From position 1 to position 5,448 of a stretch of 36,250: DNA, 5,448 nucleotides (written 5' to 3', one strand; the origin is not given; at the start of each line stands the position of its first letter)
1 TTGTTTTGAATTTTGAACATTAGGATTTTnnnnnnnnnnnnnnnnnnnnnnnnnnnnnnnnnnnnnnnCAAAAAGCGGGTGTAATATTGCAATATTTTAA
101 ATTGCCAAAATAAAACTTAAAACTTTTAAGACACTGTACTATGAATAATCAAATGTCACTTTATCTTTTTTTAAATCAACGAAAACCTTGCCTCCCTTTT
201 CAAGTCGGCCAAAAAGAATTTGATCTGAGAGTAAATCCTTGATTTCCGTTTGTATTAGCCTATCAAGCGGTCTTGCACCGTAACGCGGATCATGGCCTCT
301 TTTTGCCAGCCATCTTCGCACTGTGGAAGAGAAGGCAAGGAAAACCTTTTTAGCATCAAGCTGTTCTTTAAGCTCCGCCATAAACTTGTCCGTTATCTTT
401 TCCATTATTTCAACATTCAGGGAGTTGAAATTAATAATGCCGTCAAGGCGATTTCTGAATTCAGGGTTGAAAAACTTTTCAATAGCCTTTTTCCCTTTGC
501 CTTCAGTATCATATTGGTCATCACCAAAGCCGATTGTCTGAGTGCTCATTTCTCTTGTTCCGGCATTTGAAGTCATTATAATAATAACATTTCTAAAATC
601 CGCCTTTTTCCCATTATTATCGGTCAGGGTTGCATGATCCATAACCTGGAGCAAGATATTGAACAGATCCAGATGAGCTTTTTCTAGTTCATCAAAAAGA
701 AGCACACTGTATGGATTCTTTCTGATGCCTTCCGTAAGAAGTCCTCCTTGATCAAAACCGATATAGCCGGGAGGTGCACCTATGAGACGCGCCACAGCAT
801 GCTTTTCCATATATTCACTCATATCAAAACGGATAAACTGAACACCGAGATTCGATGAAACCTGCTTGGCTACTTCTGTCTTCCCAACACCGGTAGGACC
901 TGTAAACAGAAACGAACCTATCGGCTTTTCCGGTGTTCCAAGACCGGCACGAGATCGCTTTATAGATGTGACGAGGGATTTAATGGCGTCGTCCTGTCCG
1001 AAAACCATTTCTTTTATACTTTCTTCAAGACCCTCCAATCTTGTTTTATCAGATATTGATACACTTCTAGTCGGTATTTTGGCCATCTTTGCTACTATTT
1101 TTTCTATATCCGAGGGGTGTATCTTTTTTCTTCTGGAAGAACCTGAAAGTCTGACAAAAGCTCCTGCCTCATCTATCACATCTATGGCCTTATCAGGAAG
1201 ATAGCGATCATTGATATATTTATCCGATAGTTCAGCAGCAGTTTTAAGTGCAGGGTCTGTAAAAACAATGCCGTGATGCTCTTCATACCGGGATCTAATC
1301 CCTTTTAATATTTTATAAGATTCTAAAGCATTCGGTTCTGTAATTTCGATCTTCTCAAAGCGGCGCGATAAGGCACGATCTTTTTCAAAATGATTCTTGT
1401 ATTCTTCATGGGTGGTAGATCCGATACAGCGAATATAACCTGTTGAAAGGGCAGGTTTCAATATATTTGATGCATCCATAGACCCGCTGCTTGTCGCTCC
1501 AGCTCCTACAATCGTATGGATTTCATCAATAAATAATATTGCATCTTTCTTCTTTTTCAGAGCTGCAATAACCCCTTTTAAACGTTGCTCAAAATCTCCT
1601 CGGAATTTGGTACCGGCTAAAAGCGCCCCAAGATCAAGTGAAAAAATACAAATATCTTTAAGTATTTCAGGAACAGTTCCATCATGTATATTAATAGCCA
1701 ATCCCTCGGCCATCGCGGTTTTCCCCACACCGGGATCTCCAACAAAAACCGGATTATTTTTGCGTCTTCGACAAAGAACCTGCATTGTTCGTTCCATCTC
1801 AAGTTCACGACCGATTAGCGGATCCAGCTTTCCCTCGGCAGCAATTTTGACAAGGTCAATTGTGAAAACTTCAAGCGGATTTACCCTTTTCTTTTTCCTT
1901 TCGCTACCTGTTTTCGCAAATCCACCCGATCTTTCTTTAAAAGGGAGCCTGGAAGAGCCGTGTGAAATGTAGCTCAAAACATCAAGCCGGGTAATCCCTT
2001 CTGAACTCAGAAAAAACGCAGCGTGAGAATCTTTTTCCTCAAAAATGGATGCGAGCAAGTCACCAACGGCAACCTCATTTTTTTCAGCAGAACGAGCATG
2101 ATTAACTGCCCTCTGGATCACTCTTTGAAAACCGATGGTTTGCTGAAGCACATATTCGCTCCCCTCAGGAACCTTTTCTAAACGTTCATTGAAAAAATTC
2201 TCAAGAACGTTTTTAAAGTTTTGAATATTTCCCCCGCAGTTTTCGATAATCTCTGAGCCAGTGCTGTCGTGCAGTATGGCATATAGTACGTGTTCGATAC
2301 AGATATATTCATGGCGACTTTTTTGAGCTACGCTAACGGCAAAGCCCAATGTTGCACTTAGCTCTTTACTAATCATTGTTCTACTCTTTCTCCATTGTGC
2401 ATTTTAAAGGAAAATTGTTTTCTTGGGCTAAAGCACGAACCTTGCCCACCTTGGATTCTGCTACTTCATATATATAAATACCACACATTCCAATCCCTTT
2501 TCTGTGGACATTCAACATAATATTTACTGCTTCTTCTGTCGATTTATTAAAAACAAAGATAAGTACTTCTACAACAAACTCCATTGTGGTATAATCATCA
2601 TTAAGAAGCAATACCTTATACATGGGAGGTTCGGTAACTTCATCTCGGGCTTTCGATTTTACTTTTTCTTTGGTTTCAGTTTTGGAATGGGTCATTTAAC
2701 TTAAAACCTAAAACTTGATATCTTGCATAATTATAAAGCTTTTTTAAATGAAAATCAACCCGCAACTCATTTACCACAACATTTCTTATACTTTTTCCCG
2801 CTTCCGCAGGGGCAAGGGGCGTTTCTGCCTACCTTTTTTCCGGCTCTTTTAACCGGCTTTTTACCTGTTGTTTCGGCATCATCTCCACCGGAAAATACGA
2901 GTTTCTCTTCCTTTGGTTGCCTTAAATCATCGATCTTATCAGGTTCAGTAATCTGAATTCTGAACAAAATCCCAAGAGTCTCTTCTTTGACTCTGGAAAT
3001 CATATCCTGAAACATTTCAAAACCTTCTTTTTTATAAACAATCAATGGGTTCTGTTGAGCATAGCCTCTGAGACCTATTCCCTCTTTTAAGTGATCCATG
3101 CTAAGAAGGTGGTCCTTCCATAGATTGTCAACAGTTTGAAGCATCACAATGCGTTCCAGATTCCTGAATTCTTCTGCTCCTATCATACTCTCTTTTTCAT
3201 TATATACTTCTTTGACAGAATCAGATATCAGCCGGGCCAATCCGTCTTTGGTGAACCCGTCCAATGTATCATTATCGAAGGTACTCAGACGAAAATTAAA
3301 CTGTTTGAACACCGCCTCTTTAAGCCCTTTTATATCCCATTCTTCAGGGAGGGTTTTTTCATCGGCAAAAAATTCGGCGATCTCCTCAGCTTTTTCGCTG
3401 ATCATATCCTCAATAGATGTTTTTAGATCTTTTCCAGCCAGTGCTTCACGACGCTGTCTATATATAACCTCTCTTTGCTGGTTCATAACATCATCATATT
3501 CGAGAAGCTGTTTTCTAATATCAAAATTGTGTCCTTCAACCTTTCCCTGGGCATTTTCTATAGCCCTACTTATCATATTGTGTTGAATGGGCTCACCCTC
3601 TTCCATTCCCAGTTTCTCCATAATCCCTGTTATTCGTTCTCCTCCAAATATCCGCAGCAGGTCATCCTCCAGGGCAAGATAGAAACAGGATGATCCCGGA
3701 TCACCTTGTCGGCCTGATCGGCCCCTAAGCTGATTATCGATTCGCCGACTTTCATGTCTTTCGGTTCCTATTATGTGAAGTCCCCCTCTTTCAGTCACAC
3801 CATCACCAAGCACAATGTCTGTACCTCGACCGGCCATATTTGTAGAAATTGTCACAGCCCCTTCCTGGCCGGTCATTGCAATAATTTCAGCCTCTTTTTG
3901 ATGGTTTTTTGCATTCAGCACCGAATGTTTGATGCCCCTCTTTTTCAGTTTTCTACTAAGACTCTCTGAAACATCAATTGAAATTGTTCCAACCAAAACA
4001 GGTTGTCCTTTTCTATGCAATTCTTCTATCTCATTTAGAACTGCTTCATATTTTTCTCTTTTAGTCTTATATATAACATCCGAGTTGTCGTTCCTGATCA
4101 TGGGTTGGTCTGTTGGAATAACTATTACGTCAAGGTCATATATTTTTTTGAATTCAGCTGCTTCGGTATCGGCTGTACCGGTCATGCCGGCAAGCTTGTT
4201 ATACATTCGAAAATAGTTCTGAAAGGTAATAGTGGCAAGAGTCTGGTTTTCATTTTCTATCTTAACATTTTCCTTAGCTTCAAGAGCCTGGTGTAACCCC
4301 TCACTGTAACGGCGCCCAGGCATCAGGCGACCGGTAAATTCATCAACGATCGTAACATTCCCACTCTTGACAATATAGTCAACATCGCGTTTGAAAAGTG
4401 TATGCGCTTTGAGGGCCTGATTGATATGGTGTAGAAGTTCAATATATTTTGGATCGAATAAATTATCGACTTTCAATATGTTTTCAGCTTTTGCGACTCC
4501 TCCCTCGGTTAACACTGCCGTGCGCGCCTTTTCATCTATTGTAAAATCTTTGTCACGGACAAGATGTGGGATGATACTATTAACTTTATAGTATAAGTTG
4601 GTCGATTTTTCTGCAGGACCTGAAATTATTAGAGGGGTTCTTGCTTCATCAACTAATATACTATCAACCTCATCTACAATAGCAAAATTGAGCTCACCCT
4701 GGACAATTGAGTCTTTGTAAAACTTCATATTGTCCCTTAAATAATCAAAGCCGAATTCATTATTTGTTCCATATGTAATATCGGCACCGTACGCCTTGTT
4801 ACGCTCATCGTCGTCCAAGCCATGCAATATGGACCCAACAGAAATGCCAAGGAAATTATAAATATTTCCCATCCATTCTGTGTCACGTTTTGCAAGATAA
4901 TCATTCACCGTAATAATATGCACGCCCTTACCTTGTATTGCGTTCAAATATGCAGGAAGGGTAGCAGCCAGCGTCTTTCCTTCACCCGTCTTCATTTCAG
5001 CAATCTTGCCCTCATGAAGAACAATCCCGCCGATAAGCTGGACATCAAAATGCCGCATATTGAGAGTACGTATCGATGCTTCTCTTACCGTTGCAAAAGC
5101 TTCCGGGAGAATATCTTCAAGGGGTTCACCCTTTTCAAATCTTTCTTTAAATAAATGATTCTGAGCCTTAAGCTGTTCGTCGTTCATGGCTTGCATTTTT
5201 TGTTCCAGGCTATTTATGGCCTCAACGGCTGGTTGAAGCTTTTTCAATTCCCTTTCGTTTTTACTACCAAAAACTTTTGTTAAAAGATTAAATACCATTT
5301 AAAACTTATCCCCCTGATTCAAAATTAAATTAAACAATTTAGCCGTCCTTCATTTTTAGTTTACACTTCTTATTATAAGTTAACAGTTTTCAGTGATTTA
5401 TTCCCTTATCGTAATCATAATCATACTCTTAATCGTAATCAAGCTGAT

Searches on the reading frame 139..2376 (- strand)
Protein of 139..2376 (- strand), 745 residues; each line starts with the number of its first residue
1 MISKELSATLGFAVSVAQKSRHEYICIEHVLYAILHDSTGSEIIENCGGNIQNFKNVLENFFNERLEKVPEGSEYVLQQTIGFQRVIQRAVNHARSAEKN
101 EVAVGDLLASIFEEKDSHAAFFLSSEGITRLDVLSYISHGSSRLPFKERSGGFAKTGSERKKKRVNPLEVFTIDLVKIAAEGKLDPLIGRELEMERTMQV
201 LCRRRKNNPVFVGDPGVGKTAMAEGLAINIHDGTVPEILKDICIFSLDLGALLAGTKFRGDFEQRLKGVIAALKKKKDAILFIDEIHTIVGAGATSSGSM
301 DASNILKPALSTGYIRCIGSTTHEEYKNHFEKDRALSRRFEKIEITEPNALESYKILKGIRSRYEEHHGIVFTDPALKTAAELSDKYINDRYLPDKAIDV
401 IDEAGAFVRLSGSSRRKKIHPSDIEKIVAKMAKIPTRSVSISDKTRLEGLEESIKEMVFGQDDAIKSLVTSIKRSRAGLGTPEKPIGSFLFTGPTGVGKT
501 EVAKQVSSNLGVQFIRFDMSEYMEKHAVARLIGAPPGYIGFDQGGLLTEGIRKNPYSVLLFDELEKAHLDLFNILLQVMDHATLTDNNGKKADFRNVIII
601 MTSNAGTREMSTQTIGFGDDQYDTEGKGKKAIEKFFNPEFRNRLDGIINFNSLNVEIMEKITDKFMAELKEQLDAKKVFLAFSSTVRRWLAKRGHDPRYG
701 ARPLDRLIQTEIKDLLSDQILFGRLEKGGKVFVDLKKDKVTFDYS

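Call 9: search_protein_families(library=pfam, proteins=[window:139-2376:-], max_evalue=0.00001)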
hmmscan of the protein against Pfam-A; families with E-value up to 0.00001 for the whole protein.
window:139-2376:- (745 aa): 12 families
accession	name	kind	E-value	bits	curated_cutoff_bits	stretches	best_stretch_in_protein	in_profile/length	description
PF07724.20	AAA_2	-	2.3e-62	210.3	27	1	484-645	1-164/166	AAA domain (Cdc48 subfamily)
PF17871.7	AAA_lid_9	-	2.5e-27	95.2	22.8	1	352-446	4-96/104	AAA lid domain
PF00004.35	AAA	-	7.3e-27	94.8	21.2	2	210-343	2-126/131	ATPase family associated with various cellular activities (AAA)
PF10431.15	ClpB_D2-small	-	4.5e-24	84.7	21.9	1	653-732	1-80/81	C-terminal, D2-small domain, of ClpB protein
PF07728.20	AAA_5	-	3.3e-15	56.7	22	1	489-607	2-125/139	AAA domain (dynein-related subfamily)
PF02861.25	Clp_N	-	3.4e-10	40.4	20.7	1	13-61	1-51/53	Clp amino terminal domain, pathogenicity island component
PF13401.12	AAA_22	-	2e-09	38.3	27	0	488-580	7-109/130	AAA domain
PF13191.12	AAA_16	-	5.9e-09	37.1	32.6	0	186-232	1-50/167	AAA ATPase domain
PF12775.13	AAA_7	-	4.4e-08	33.3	25.8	0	198-287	26-110/181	P-loop containing dynein motor region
PF00158.32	Sigma54_activat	-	7.5e-08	32.7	20.2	0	488-613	24-151/168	Sigma-54 interaction domain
PF05496.18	RuvB_N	-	4.8e-07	30.1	27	0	459-514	10-61/159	Holliday junction DNA helicase RuvB P-loop domain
PF05621.17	TniB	-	3.4e-06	27.1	22.4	0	250-346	92-185/189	Bacterial TniB protein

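Call 82: find_encoding_contigs(protein=window:139-2376:-, flank=10000, max_places=2)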
Protein window:139-2376:- (745 aa): 6 contigs read that carry it; 2 places shown.
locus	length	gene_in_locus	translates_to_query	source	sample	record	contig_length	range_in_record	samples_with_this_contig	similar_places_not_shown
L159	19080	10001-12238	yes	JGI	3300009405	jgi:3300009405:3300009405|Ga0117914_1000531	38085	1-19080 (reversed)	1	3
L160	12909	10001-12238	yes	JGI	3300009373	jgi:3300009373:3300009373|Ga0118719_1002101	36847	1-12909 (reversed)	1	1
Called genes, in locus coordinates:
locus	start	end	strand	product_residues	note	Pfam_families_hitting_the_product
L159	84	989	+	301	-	PF13353:Fer4_12, PF14697:Fer4_21 (faint), PF13237:Fer4_10, PF00037:Fer4 (weak), PF12838:Fer4_7, PF13187:Fer4_9 (weak), PF00037:Fer4 (weak), PF04055:Radical_SAM, +5 more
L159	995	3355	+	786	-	PF02901:PFL-like, PF01228:Gly_radical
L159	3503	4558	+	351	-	PF01118:Semialdhyde_dh, PF22698:Semialdhyde_dhC_1, PF02774:Semialdhyde_dhC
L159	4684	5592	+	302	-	PF00763:THF_DHG_CYH, PF02882:THF_DHG_CYH_C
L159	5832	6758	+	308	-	PF01551:Peptidase_M23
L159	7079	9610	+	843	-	PF07517:SecA_DEAD, PF00270:DEAD (weak), PF01043:SecA_PP_bind, PF21090:P-loop_SecA, PF07516:SecA_SW, PF02810:SEC-C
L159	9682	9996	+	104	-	PF02617:ClpS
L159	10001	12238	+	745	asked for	PF02861:Clp_N, PF00158:Sigma54_activat (faint), PF00004:AAA, PF17871:AAA_lid_9, PF00004:AAA, PF07724:AAA_2, PF07728:AAA_5, PF10431:ClpB_D2-small, +6 more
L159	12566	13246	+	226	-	PF03588:Leu_Phe_trans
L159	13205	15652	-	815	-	-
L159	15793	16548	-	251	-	PF01135:PCMT, PF00398:RrnaAD, PF13489:Methyltransf_23 (weak), PF13649:Methyltransf_25 (weak)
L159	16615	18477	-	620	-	-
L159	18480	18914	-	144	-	-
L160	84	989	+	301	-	PF13353:Fer4_12, PF14697:Fer4_21 (faint), PF13237:Fer4_10, PF00037:Fer4 (weak), PF12838:Fer4_7, PF13187:Fer4_9 (weak), PF00037:Fer4 (weak), PF04055:Radical_SAM, +5 more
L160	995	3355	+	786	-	PF02901:PFL-like, PF01228:Gly_radical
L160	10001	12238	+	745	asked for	PF02861:Clp_N, PF00158:Sigma54_activat (faint), PF00004:AAA, PF17871:AAA_lid_9, PF00004:AAA, PF07724:AAA_2, PF07728:AAA_5, PF10431:ClpB_D2-small, +6 more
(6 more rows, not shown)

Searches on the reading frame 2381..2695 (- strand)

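Call 9: search_protein_families(library=pfam, proteins=[window:2381-2695:-], max_evalue=0.00001)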
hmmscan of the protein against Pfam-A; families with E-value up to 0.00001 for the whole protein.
window:2381-2695:- (104 aa): 1 family
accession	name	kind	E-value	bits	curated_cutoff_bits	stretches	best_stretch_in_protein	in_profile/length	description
PF02617.22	ClpS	-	4.6e-34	116.5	23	1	22-100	2-80/80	ATP-dependent Clp protease adaptor protein ClpS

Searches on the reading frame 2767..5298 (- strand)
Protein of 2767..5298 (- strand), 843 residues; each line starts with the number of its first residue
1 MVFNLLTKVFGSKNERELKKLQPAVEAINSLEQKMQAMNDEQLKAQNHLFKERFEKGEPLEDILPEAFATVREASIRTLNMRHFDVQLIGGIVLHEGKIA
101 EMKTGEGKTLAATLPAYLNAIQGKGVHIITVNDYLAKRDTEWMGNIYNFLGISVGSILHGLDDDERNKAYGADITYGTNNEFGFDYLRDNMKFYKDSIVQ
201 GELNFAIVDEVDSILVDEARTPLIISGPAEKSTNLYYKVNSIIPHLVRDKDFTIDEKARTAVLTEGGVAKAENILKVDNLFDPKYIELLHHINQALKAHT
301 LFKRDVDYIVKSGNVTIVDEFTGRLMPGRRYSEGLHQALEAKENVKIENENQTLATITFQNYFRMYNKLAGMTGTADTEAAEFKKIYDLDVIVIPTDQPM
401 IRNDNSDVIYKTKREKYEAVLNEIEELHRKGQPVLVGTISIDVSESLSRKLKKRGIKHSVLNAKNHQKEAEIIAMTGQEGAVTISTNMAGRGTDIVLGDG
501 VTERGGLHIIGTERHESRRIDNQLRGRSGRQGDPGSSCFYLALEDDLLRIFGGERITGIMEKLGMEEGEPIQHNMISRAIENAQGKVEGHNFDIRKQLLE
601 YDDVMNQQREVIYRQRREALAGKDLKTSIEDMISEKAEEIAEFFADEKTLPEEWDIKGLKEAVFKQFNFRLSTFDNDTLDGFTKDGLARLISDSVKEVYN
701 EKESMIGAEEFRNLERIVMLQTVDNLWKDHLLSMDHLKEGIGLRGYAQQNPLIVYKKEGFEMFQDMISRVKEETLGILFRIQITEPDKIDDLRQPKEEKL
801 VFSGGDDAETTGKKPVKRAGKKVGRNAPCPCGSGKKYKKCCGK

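Call 9: search_protein_families(library=pfam, proteins=[window:2767-5298:-], max_evalue=0.00001)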
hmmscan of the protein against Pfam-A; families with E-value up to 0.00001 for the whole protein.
window:2767-5298:- (843 aa): 6 families
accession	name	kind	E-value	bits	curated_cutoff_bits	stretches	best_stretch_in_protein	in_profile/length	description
PF07517.20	SecA_DEAD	-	2.9e-133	444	24.6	1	7-384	2-290/290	SecA DEAD-like domain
PF21090.3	P-loop_SecA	-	8.2e-81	270.9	27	2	399-500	1-102/205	SecA P-loop domain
PF07516.18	SecA_SW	-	2.5e-73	246.9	26.7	1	570-782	1-200/200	SecA Wing and Scaffold domain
PF01043.26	SecA_PP_bind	-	2.3e-45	154.1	23.5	1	231-340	1-110/110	SecA preprotein cross-linking domain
PF02810.21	SEC-C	-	3.8e-09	36.7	20.4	1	825-843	1-19/19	SEC-C motif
PF00270.35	DEAD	-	7.4e-08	32.7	26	1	99-218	18-133/167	DEAD/DEAH box helicase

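Call 80: list_cluster_members(proteins=[P0121, window:2767-5298:-])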
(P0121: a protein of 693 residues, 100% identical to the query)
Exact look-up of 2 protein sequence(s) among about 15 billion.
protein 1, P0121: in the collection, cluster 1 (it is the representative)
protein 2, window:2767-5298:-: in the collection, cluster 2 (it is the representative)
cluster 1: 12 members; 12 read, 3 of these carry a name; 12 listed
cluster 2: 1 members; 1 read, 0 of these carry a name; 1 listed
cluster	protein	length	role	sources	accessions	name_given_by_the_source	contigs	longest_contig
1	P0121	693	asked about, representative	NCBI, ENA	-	-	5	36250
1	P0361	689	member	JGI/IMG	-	NADPH-dependent 2,4-dienoyl-CoA reductase/sulfur reductase-like ...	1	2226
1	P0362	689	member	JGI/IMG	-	NADPH-dependent 2,4-dienoyl-CoA reductase/sulfur reductase-like ...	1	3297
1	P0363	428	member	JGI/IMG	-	Fe-S-cluster-containing hydrogenase component 2/bacterioferritin-associated ferredoxin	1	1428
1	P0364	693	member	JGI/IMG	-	-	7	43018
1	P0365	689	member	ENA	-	-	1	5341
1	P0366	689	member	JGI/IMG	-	-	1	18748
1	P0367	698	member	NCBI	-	-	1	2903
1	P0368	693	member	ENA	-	-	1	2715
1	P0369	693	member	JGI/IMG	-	-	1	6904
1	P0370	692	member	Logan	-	-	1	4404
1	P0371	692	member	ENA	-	-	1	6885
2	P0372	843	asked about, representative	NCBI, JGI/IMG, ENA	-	-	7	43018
